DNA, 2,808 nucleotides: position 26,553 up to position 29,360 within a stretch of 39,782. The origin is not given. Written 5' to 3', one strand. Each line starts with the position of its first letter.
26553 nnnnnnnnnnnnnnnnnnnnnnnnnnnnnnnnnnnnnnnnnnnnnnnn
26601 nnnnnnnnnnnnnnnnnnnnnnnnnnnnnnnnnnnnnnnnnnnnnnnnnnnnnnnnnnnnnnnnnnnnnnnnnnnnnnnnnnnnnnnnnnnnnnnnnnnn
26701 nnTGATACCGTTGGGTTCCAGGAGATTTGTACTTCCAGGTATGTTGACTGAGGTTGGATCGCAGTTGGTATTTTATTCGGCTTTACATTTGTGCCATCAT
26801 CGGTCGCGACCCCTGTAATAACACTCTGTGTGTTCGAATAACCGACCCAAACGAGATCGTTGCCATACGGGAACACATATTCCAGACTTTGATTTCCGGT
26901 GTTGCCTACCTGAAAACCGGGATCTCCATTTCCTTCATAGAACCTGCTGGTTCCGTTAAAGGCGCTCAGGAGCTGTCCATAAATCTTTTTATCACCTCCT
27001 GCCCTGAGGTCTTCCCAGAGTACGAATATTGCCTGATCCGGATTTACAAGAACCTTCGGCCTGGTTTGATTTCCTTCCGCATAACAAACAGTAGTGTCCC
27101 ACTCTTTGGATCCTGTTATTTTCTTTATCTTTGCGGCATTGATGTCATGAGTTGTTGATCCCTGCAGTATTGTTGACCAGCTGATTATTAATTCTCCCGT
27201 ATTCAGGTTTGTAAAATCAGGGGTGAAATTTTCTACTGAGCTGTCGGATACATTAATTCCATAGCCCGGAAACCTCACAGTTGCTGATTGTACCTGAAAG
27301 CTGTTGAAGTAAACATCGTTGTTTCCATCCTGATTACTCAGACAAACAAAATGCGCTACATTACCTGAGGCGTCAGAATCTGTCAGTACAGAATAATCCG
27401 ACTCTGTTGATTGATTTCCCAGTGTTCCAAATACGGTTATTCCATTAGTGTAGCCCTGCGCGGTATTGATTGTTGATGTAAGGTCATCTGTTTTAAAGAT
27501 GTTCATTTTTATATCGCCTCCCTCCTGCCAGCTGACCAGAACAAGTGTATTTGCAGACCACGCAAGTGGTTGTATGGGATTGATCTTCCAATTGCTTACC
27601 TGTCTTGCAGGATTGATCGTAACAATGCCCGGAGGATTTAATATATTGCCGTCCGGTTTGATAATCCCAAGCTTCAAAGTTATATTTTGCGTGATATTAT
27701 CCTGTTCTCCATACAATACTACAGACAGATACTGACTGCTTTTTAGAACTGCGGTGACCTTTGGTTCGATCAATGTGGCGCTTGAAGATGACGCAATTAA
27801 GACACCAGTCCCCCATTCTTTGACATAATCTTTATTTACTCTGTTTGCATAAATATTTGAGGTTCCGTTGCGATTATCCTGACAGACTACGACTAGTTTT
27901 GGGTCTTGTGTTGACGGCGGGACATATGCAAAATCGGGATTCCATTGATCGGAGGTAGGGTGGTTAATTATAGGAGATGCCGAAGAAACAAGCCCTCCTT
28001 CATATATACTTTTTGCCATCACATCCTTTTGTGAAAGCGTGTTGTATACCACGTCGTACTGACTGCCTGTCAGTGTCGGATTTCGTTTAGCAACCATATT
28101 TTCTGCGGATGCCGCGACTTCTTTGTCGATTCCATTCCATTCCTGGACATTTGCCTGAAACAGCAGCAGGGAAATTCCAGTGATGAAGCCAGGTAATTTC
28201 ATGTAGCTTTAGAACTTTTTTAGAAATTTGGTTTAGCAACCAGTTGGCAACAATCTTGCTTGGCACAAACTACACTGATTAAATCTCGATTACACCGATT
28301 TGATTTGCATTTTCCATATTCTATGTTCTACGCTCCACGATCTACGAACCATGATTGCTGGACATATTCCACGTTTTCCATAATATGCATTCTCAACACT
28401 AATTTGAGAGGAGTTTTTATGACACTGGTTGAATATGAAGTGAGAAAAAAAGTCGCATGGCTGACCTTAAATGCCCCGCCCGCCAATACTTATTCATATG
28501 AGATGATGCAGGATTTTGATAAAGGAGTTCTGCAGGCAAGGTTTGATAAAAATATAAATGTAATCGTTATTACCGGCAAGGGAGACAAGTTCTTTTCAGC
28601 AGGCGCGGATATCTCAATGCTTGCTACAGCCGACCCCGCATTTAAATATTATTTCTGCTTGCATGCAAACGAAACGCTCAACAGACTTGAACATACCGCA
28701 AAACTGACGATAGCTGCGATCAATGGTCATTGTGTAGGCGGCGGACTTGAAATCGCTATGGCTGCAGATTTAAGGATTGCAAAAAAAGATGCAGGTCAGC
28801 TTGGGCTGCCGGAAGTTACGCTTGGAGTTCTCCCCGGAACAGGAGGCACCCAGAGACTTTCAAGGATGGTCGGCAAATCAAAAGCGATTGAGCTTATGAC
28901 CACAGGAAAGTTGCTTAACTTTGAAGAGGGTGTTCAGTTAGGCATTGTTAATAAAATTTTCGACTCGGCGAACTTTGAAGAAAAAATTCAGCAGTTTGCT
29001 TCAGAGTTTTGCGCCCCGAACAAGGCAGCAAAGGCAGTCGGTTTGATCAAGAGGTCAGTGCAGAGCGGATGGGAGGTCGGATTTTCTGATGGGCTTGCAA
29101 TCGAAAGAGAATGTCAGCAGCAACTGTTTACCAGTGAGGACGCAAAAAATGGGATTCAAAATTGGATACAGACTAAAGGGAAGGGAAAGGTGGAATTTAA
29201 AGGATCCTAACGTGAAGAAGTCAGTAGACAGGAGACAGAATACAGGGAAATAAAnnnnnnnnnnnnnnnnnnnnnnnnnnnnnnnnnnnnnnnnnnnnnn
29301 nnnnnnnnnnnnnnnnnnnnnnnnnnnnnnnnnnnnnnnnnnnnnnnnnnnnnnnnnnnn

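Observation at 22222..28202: Candidate undescribed cell-surface module: two tandem paralogous giant secreted proteins followed by a dedicated ECF-type sigma factor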

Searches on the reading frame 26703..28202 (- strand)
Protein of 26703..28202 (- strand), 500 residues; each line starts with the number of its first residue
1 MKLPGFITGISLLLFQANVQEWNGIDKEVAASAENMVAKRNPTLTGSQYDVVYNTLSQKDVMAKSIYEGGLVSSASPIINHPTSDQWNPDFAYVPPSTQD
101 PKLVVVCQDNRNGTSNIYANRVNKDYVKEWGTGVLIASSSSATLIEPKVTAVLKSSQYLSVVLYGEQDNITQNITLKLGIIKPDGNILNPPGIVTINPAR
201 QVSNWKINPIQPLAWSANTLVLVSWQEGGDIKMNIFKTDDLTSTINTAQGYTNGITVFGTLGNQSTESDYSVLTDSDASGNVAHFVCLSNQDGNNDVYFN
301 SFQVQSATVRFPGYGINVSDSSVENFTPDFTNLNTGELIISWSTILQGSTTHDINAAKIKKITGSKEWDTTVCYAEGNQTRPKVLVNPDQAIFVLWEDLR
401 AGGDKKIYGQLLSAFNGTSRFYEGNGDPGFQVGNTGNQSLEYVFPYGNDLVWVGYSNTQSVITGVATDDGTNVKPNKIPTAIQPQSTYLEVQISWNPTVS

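Call 11: find_homologous_proteins(query=window:26703-28202:-, max_evalue=0.001)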
Query window:26703-28202:- (500 aa): 2 proteins with E <= 0.001 among 8000 candidates.
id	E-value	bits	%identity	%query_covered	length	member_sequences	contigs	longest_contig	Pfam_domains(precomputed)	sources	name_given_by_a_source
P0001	0.0e+0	1124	100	100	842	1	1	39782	-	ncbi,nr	ncbi:MAG: fibronectin type III domain-containing protein [Planctomycetes bacterium]|nr:fibronectin t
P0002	3.3e-12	64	26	33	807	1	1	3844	PF18962.8,PF13860.13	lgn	-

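Call 17: search_protein_families(library=pfam, proteins=[P0002], max_evalue=10)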
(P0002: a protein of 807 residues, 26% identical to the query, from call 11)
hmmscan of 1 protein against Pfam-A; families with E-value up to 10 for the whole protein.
P0002 (807 aa): 9 families
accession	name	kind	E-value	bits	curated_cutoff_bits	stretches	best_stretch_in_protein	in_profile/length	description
PF13860.13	FlgD_ig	-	5.9e-10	39.4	27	1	734-794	14-75/79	FlgD Ig-like domain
PF18962.6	Por_Secre_tail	-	8.2e-06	26.5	27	1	724-804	2-74/75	Secretion system C-terminal sorting domain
PF07372.17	DUF1491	-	4.4e-05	24.2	25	0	104-139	29-64/104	Protein of unknown function (DUF1491)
PF13585.12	CHU_C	-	0.00025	21.6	27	1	731-796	17-75/86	CHU_C Type IX secretion signal domain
PF06832.18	BiPBP_C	-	0.0026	18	26.8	0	715-758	45-88/90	Penicillin-Binding Protein C-terminus Family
PF13448.11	DUF4114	-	0.0043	18.4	27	0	153-175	51-74/85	Domain of unknown function (DUF4114)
PF12378.14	P1_N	-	0.015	15.1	24.8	1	160-204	14-51/286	Mycoplasma adhesin P1, N-terminal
PF03640.20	Lipoprotein_15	-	0.19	11.7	24.4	2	399-436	6-43/47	Secreted repeat of unknown function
PF16640.11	Big_3_5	-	5.9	8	35.5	1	69-126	10-69/88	Bacterial Ig-like domain (group 3)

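Call 18: search_solved_structures(query=P0002, max_evalue=1)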
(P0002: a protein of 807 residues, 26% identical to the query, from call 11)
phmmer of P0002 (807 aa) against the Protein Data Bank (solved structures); distinct sequences matched with E-value up to 1: 3.
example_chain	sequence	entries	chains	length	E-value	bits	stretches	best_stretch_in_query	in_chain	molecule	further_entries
3osv_A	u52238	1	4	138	0.11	14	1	741-792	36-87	Flagellar basal-body rod modification protein FlgD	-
7eh9_A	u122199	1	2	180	0.19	13.3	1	735-795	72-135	Basal-body rod modification protein FlgD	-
7bhq_A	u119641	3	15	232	0.3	12.6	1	735-795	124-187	Basal-body rod modification protein FlgD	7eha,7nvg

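Call 19: search_solved_structures(query=window:26703-28202:-, max_evalue=10)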
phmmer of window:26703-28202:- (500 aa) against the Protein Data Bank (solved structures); distinct sequences matched with E-value up to 10: 0.

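Call 28: search_protein_representatives(protein=window:26703-28202:-)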
Query: 500 residues. Proteins with E-value up to 0.001 (for the whole library): 1407; up to 1e-10: 236; up to 1e-30: 1. The best 150 are listed.
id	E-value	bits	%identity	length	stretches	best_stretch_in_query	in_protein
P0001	0.0e+00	1123.9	100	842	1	1-500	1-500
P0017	2.3e-28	115.7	26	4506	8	104-457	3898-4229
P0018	4.2e-28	114.9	28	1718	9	290-415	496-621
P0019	3.6e-25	105.2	32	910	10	277-415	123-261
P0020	2.0e-24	102.7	30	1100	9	306-404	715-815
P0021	3.2e-23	98.8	28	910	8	286-414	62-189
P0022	8.9e-23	97.3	29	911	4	306-423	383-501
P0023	1.1e-22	97.0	28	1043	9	295-416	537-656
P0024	1.8e-22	96.3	30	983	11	309-433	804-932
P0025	1.8e-22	96.3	28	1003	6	276-434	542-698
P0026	3.2e-21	92.2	31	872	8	286-416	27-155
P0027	6.4e-21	91.2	30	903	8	333-414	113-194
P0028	6.5e-21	91.2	30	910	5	258-427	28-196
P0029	6.9e-21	91.1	30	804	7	315-446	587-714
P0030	4.0e-20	88.6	32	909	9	319-416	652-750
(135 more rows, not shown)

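Call 67: search_protein_families(library=ncbifam, proteins=[P0002, P0018, P0019], max_evalue=0.01)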
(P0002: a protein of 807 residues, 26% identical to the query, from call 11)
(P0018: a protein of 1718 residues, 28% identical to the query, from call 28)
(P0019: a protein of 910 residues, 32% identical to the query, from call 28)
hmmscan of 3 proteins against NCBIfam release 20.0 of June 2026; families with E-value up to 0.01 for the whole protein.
P0002 (807 aa): 11 families
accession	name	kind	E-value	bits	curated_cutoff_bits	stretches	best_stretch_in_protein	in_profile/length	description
TIGR04275.1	beta_prop_Msarc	repeat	2.6e-22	78.3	85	2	161-177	18-34/40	beta-propeller repeat protein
NF052323.1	T9SSA_dep_M6i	equivalog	1.5e-09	36.4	600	1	723-800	960-1031/1043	T9SS-dependent M6-like inactivated metalloprotease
TIGR04183.1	Por_Secre_tail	domain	7.6e-09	35.4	23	1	724-804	2-70/72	T9SS type A sorting domain-containing protein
NF033707.1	T9SS_sortase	equivalog_domain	2.2e-08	32.3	420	1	686-794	970-1077/1095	type IX secretion system sortase PorU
NF005176.1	PRK06655.1-1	equivalog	1.7e-07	31.3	230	1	742-796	97-151/197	flagellar hook assembly protein FlgD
NF038113.1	T9SSA_dep_M36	equivalog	5e-05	21.6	885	1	722-805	794-868/869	T9SS-dependent M36 family metallopeptidase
NF009453.0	PRK12813.1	equivalog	0.00038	20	264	1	743-794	125-173/223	flagellar basal body rod modification protein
NF052228.1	T9SS_PorZ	equivalog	0.00039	19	260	1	723-789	675-737/757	type IX secretion system anionic LPS delivery protein PorZ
NF009277.0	PRK12634.1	equivalog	0.00045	20.4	333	1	744-793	124-171/221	flagellar basal body rod modification protein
NF053835.1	PDIAV_lipo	equivalog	0.00069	19.1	90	0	37-125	36-121/458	PDIAV motif-containing lipoprotein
NF009276.0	PRK12633.1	equivalog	0.0059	16.4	383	0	742-794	129-181/234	flagellar basal body rod modification protein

P0018 (1718 aa): 10 families
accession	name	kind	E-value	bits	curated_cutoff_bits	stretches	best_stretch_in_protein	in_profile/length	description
TIGR04275.1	beta_prop_Msarc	repeat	2.7e-38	129.4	85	4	249-286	3-35/40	beta-propeller repeat protein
NF041518.1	choice_anch_Q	domain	4.3e-10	39.7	25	1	1305-1345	18-56/58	choice-of-anchor Q domain-containing protein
NF053835.1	PDIAV_lipo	equivalog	2.5e-09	37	90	0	641-717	41-111/458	PDIAV motif-containing lipoprotein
NF052323.1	T9SSA_dep_M6i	equivalog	8.8e-07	27.2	600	1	1633-1707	960-1028/1043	T9SS-dependent M6-like inactivated metalloprotease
TIGR04183.1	Por_Secre_tail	domain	2.1e-06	27.6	23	1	1635-1716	3-71/72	T9SS type A sorting domain-containing protein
NF005176.1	PRK06655.1-1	equivalog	4.3e-06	26.8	230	1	1653-1713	97-157/197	flagellar hook assembly protein FlgD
NF012200.0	choice_anch_D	domain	4.7e-06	27.1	45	1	903-980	18-99/108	choice-of-anchor D domain-containing protein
NF009276.0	PRK12633.1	equivalog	5.4e-06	26.3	383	1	1642-1706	118-182/234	flagellar basal body rod modification protein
NF033707.1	T9SS_sortase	equivalog_domain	6.9e-06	24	420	1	1630-1704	998-1076/1095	type IX secretion system sortase PorU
NF009277.0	PRK12634.1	equivalog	0.0067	16.5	333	0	1652-1700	121-169/221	flagellar basal body rod modification protein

P0019 (910 aa): 1 family
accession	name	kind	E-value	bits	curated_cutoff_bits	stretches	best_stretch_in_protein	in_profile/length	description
TIGR04275.1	beta_prop_Msarc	repeat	1.1e-34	117.9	85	4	767-795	7-34/40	beta-propeller repeat protein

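Call 70: list_cluster_members(proteins=[P0001, P0003, P0166, P0167, P0168, P0169, P0170, P0171])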
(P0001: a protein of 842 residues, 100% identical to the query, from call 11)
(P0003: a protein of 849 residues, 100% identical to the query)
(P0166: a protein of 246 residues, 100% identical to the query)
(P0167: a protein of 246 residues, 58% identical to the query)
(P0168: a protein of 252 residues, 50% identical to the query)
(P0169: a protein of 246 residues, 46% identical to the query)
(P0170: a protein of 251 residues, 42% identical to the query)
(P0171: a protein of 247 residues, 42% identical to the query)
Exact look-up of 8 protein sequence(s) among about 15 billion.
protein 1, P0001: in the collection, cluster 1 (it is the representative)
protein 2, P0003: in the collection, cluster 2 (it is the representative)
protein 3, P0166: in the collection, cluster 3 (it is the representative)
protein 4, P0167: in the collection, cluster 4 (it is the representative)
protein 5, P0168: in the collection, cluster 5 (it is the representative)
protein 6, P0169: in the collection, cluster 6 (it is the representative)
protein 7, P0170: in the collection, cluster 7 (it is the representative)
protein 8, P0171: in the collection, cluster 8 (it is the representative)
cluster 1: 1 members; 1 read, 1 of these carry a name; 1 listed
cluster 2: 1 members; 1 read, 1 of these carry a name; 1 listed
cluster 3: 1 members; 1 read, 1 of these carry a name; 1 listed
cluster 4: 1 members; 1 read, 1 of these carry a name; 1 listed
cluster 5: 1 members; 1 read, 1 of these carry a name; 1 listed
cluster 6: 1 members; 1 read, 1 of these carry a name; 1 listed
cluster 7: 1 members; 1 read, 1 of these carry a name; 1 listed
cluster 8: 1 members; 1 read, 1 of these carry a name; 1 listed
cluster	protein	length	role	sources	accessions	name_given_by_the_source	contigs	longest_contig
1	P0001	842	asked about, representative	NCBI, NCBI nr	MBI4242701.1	MAG: fibronectin type III domain-containing protein [Planctomycetes bacterium] | fibronectin type III domain-containing protein [Planctomycetota bacterium]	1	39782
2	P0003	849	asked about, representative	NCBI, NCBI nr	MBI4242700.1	MAG: fibronectin type III domain-containing protein [Planctomycetes bacterium] | fibronectin type III domain-containing protein [Planctomycetota bacterium]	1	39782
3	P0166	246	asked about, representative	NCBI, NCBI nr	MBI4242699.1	MAG: sigma-70 family RNA polymerase sigma factor [Planctomycetes bacterium] | sigma-70 family RNA polymerase sigma factor [Planctomycetota bacterium]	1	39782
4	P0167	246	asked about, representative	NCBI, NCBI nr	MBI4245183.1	MAG: sigma-70 family RNA polymerase sigma factor [Planctomycetes bacterium] | sigma-70 family RNA polymerase sigma factor [Planctomycetota bacterium]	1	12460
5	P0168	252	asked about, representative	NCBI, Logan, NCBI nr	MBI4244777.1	MAG: sigma-70 family RNA polymerase sigma factor [Planctomycetes bacterium] | sigma-70 family RNA polymerase sigma factor [Planctomycetota bacterium]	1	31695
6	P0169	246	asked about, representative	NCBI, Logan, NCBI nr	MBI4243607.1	MAG: sigma-70 family RNA polymerase sigma factor [Planctomycetes bacterium] | sigma-70 family RNA polymerase sigma factor [Planctomycetota bacterium]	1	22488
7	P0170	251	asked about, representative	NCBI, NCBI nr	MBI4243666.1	MAG: sigma-70 family RNA polymerase sigma factor [Planctomycetes bacterium] | sigma-70 family RNA polymerase sigma factor [Planctomycetota bacterium]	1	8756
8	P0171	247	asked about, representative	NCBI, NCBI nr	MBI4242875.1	MAG: sigma-70 family RNA polymerase sigma factor [Planctomycetes bacterium] | sigma-70 family RNA polymerase sigma factor [Planctomycetota bacterium]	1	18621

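Call 81: search_protein_families(library=ncbifam, alignment_id=A5, max_evalue=0.001)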
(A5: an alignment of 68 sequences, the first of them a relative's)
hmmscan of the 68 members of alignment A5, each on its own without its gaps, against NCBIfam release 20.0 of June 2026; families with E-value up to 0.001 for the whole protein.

A. member 1, P0019 (910 aa): 1 family
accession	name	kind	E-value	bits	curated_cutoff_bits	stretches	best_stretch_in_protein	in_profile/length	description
TIGR04275.1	beta_prop_Msarc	repeat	1.1e-34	117.9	85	2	767-795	7-34/40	beta-propeller repeat protein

B. families by the number of members that match (of 68 scanned): 23 families
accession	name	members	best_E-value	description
TIGR04275.1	beta_prop_Msarc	65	1.7e-42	beta-propeller repeat protein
TIGR04183.1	Por_Secre_tail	25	1.1e-11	T9SS type A sorting domain-containing protein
NF053835.1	PDIAV_lipo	24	3.4e-13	PDIAV motif-containing lipoprotein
NF033707.1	T9SS_sortase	14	3.6e-09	type IX secretion system sortase PorU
NF005176.1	PRK06655.1-1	12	2.7e-09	flagellar hook assembly protein FlgD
NF052323.1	T9SSA_dep_M6i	9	1.9e-08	T9SS-dependent M6-like inactivated metalloprotease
NF009276.0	PRK12633.1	7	4.4e-07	flagellar basal body rod modification protein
NF038113.1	T9SSA_dep_M36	4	9.6e-09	T9SS-dependent M36 family metallopeptidase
NF009277.0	PRK12634.1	4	4e-05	flagellar basal body rod modification protein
NF052228.1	T9SS_PorZ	2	1.8e-16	type IX secretion system anionic LPS delivery protein PorZ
NF002183.0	PRK01029.1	2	8.5e-08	Tol-Pal system protein TolB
NF009453.0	PRK12813.1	2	3e-06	flagellar basal body rod modification protein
NF009452.0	PRK12812.1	2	4.6e-05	flagellar basal body rod modification protein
TIGR02608.1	delta_60_rpt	2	7.2e-05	delta-60 repeat domain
NF058597.1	CoaZ_rpt_PGGG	1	1.2e-19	choice-of-anchor Z repeating domain-containing protein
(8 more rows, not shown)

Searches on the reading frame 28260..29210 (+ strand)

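Call 6: search_protein_families(library=pfam, proteins=[window:28260-29210:+], max_evalue=0.01)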
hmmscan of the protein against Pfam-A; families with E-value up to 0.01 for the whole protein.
window:28260-29210:+ (316 aa): 2 families
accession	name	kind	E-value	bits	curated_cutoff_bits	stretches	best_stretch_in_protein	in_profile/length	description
PF00378.25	ECH_1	-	2.5e-48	165.1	27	1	62-305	3-243/251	Enoyl-CoA hydratase/isomerase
PF16113.10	ECH_2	-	6e-27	95.5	27.2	1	66-260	2-199/335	Enoyl-CoA hydratase/isomerase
